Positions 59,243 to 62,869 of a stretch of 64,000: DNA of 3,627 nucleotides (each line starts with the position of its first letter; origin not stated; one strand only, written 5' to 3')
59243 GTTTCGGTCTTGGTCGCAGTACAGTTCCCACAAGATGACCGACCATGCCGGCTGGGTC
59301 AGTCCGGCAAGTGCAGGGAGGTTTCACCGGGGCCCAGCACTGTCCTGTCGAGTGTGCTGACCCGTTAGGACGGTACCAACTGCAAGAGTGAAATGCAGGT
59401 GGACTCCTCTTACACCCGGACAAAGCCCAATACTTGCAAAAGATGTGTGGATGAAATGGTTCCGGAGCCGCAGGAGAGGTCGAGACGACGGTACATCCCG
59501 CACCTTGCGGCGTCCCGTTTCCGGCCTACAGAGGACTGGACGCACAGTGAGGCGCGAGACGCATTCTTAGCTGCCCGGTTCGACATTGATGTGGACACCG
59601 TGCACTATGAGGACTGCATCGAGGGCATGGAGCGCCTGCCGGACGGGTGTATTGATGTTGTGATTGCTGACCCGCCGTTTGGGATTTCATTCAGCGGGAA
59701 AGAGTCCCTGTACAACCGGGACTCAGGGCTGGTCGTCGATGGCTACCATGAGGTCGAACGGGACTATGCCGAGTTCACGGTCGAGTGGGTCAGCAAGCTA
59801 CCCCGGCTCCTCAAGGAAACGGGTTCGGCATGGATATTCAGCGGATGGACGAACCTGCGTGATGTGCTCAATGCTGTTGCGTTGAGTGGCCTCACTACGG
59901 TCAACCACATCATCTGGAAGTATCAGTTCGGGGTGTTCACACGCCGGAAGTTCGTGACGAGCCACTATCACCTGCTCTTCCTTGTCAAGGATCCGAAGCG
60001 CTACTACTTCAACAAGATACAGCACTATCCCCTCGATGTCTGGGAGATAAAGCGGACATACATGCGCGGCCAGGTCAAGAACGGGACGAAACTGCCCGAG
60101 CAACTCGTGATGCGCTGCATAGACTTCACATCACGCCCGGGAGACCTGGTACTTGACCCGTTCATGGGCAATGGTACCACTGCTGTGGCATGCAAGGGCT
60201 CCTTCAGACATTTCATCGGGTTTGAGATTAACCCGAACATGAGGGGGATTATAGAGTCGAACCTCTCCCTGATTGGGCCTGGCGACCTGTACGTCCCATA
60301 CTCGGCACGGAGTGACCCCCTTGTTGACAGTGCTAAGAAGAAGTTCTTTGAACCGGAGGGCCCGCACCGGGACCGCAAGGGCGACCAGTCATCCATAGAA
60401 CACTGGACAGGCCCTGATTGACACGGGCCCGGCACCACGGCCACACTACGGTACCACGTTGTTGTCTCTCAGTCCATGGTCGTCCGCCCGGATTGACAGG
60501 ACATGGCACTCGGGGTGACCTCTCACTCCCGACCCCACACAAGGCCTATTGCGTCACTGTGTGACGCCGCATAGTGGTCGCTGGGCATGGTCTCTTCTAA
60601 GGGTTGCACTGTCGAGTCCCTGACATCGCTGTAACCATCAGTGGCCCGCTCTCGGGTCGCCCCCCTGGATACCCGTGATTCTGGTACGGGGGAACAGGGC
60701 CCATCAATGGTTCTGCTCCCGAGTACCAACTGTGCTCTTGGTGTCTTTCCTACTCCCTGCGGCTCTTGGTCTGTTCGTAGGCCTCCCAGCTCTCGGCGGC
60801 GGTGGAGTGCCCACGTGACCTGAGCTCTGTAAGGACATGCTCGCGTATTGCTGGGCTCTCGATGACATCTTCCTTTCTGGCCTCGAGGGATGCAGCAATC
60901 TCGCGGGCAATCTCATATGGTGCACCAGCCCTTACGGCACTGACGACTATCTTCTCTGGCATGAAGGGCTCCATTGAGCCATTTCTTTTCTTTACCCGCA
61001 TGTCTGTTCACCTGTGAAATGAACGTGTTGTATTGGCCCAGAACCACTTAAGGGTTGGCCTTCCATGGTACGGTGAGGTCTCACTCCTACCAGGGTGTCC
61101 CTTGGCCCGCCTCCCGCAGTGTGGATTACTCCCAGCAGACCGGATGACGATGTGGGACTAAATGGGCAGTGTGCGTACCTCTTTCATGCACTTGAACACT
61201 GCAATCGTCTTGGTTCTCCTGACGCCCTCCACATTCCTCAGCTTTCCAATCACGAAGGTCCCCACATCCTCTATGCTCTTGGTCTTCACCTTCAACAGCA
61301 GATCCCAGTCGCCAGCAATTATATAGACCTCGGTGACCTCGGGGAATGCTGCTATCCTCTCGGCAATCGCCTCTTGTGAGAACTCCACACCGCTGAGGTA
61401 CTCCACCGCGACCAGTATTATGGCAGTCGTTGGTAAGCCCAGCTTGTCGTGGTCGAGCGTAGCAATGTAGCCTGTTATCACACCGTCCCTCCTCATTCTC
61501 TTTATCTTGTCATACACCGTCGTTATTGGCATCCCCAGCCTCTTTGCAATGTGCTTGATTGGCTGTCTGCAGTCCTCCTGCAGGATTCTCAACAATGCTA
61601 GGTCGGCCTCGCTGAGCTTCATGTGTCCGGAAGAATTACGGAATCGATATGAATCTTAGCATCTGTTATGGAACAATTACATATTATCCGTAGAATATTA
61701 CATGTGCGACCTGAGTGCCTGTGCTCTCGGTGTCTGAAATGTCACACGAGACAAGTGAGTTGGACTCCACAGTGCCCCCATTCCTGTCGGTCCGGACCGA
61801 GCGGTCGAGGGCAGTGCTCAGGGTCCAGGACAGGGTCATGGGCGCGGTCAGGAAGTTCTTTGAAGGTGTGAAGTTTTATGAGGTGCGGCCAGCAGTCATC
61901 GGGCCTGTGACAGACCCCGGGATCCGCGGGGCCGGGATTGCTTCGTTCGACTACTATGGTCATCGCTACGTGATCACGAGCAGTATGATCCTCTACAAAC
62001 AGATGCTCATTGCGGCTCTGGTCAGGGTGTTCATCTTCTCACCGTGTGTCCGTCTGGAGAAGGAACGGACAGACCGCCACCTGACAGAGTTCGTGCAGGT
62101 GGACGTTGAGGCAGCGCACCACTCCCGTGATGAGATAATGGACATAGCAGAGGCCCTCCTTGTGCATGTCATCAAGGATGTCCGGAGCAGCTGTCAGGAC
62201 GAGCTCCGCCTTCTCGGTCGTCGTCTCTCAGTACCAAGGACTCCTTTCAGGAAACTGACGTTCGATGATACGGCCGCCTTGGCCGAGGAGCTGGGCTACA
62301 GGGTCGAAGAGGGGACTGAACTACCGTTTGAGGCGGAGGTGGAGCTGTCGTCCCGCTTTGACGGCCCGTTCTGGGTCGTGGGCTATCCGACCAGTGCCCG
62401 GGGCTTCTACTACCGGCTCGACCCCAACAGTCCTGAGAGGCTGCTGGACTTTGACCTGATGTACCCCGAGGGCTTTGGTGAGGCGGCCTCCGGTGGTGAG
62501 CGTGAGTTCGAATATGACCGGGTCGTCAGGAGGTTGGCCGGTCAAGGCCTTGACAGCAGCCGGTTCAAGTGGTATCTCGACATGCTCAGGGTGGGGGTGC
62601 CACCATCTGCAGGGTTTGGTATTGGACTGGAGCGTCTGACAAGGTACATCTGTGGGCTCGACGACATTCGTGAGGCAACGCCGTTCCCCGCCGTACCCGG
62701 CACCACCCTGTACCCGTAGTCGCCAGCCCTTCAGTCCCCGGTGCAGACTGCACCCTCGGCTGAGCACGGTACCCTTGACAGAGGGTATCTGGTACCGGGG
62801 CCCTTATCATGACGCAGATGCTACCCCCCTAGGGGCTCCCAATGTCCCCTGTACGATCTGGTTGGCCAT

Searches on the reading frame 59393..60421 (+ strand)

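Call 22: search_protein_families(library=pfam, proteins=[window:59393-60421:+], max_evalue=0.01)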
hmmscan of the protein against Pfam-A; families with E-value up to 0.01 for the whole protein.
window:59393-60421:+ (342 aa): 1 family
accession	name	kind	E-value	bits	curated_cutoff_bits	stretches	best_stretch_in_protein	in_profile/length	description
PF01555.25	N6_N4_Mtase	-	2.5e-34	119.6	26.7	1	87-284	1-216/221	DNA methylase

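Call 27: search_protein_families(library=padloc, proteins=[window:59393-60421:+], max_evalue=0.01)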
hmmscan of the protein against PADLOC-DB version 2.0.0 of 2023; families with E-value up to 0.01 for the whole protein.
window:59393-60421:+ (342 aa): 61 families (the best 25 are shown)
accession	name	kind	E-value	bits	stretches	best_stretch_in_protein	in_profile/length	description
PDLC03296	MTase_II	-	6.8e-52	174.8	1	64-283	5-242/336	Type II methyltransferase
PDLC03371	MTase_II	-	8.7e-47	157.8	1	67-290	10-251/260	Type II methyltransferase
PDLC03299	MTase_II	-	1.5e-34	117.9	2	61-208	8-145/296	Type II methyltransferase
PDLC03320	MTase_II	-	2.4e-33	113.6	2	211-291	192-274/289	Type II methyltransferase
PDLC03216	MTase_II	-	1.1e-31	108.1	1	65-287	9-251/364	Type II methyltransferase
PDLC03738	oMTase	-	1.8e-30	103.9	2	57-207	10-167/376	orphan methyltransferase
PDLC03387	MTase_II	-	2e-24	84.3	2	171-284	144-268/289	Type II methyltransferase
PDLC03353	MTase_II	-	2.1e-23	81.2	2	207-291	166-250/260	Type II methyltransferase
PDLC03238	MTase_II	-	6.1e-23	79.5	2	62-216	118-260/428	Type II methyltransferase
PDLC03300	MTase_II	-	8.5e-23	78.9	2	212-285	195-270/302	Type II methyltransferase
PDLC03302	MTase_II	-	2.4e-22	77.4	1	70-283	7-252/626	Type II methyltransferase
PDLC03339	MTase_II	-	4.9e-22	76.2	2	215-287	193-267/399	Type II methyltransferase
PDLC03308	MTase_II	-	2.2e-20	71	1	58-282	161-385/419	Type II methyltransferase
PDLC03265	MTase_II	-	2.2e-18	64.8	2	198-290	236-327/333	Type II methyltransferase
PDLC03350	MTase_II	-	5.9e-17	60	1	210-293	215-297/312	Type II methyltransferase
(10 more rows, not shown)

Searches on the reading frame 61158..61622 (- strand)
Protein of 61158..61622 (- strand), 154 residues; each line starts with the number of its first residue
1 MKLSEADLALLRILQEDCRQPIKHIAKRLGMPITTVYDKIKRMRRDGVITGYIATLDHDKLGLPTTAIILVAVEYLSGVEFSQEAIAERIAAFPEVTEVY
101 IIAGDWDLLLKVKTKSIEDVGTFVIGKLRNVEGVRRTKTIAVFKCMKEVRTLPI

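Call 22: search_protein_families(library=pfam, proteins=[window:61158-61622:-], max_evalue=0.01)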
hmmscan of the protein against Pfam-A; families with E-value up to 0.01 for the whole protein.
window:61158-61622:- (154 aa): 13 families
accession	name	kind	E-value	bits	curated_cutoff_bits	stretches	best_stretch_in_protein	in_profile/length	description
PF01037.27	AsnC_trans_reg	-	1e-18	67.4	25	1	82-144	10-72/73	Lrp/AsnC ligand binding domain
PF13412.12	HTH_24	-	2.2e-11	43.6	21.9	1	3-50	1-48/48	Winged helix-turn-helix DNA-binding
PF13404.12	HTH_AsnC-type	-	3.4e-11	43.2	27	1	5-44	3-42/42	AsnC-type helix-turn-helix domain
PF22451.2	NirdL-like_HTH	-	2.7e-05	24.1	27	1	8-49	2-46/47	Siroheme decarboxylase NirDL-like HTH domain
PF13545.12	HTH_Crp_2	-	0.00012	22.4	27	1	23-61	26-67/70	Crp-like helix-turn-helix domain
PF25212.1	HVO_A0114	-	0.00049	20.3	27.6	1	3-49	20-66/84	HVO_A0114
PF13384.12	HTH_23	-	0.0016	18.6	24.6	1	13-48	14-46/50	Homeodomain-like domain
PF01978.25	TrmB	-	0.0018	18.5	25.6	1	3-49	6-52/68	Sugar-specific transcriptional regulator TrmB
PF22482.2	AsnC_trans_reg_3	-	0.0023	18.4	24.4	1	84-147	25-87/95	PF0864 C-terminal dimeric alpha+beta barrel domain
PF12840.13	HTH_20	-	0.0043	17.4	27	1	8-50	7-49/51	Helix-turn-helix domain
PF01047.28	MarR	-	0.0046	17.3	24.6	1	3-50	1-48/59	MarR family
PF02954.25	HTH_8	-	0.0051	17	22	1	22-42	21-41/42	Bacterial regulatory protein, Fis family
PF09339.16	HTH_IclR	-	0.0073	16.5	22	0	8-45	6-44/52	IclR helix-turn-helix domain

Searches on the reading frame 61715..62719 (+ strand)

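Call 22: search_protein_families(library=pfam, proteins=[window:61715-62719:+], max_evalue=0.01)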
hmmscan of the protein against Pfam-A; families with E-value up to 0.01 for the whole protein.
window:61715-62719:+ (334 aa): 1 family
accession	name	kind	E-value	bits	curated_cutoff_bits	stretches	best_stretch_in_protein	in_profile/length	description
PF00152.25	tRNA-synt_2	-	5.8e-59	200.1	25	1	23-326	10-306/308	tRNA synthetases class II (D, K and N)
